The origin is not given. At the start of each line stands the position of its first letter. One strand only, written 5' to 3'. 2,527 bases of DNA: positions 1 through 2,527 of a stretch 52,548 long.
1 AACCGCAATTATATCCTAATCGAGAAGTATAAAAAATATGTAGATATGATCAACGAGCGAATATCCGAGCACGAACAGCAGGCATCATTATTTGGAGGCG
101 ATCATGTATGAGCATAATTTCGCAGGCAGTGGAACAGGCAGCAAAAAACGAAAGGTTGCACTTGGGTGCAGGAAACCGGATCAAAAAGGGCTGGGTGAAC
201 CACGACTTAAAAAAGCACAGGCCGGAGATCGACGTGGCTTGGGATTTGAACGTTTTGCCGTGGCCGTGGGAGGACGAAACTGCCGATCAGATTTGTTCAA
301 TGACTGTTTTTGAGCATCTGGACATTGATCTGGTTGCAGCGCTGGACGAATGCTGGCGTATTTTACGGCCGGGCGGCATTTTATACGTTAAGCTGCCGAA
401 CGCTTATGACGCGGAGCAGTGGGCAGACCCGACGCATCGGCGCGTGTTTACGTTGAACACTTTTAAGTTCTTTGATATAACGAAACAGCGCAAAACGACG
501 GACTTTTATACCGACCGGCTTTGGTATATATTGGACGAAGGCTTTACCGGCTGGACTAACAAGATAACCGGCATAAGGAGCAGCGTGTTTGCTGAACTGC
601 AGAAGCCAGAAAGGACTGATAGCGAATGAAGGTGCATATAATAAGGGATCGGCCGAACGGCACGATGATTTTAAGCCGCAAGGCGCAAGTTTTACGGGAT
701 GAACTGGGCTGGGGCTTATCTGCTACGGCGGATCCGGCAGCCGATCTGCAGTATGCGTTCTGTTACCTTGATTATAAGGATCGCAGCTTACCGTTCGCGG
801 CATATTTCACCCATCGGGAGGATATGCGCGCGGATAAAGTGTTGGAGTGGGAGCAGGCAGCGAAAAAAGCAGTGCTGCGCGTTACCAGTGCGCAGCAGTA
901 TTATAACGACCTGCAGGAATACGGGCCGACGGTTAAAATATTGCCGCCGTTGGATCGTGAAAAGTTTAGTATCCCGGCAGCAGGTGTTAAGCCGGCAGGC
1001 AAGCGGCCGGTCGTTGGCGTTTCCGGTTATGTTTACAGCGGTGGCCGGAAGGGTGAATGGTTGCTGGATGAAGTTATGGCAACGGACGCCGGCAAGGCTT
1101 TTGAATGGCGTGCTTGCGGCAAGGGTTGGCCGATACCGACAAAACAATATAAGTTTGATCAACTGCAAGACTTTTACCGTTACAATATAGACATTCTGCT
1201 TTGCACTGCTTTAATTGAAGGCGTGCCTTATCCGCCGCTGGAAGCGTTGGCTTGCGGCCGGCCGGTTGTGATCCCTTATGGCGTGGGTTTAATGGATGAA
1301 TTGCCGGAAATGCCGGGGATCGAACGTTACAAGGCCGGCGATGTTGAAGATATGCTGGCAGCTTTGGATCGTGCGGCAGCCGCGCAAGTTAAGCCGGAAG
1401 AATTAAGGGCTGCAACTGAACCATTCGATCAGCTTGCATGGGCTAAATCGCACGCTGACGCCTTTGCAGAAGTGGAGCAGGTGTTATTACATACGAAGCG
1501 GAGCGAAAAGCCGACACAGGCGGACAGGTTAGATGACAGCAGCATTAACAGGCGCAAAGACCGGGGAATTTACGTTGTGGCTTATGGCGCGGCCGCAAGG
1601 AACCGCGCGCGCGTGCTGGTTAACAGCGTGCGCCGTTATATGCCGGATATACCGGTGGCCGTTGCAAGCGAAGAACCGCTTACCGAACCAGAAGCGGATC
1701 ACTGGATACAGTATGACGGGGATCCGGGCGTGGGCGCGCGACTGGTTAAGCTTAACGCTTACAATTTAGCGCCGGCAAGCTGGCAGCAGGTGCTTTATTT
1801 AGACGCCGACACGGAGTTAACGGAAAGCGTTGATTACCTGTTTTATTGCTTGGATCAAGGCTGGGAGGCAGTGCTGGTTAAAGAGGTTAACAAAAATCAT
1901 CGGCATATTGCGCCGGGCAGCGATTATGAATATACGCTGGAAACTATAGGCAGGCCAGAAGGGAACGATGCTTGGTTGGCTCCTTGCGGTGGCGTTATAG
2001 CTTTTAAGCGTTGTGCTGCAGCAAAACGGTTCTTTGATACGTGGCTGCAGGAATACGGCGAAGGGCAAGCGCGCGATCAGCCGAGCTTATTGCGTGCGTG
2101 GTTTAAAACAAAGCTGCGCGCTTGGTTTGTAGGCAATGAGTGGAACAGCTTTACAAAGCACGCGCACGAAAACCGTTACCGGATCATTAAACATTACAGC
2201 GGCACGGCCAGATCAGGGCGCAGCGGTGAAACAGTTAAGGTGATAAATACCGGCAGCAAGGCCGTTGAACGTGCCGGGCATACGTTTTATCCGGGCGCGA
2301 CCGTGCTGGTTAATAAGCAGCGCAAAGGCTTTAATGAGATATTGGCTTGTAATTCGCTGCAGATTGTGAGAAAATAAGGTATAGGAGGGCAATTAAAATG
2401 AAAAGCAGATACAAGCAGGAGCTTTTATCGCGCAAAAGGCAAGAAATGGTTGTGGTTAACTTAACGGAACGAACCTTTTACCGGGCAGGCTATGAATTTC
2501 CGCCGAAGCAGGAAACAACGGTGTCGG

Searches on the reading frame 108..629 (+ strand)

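Call 23: search_protein_families(library=pfam, proteins=[window:108-629:+], max_evalue=0.01)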
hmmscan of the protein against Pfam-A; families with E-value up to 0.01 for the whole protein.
window:108-629:+ (173 aa): 4 families
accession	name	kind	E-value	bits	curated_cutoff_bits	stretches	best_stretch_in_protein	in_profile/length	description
PF08241.18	Methyltransf_11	-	1.6e-08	35.5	21.2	1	51-94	53-95/95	Methyltransferase domain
PF13489.12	Methyltransf_23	-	1.9e-05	24.9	27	1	30-108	63-131/164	Methyltransferase domain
PF13649.12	Methyltransf_25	-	2.1e-05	25.5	27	1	48-90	54-97/97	Methyltransferase domain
PF08242.18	Methyltransf_12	-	0.00022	22.3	30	1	47-92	53-98/98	Methyltransferase domain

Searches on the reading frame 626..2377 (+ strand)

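Call 23: search_protein_families(library=pfam, proteins=[window:626-2377:+], max_evalue=0.01)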
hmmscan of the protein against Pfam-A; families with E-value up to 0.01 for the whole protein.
window:626-2377:+ (583 aa): 2 families
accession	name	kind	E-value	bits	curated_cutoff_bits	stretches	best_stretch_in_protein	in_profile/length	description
PF13692.12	Glyco_trans_1_4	-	0.0005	20.8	27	1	180-247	70-136/142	Glycosyl transferases group 1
PF00534.26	Glycos_transf_1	-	0.00095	19.2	26.4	1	178-216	84-121/172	Glycosyl transferases group 1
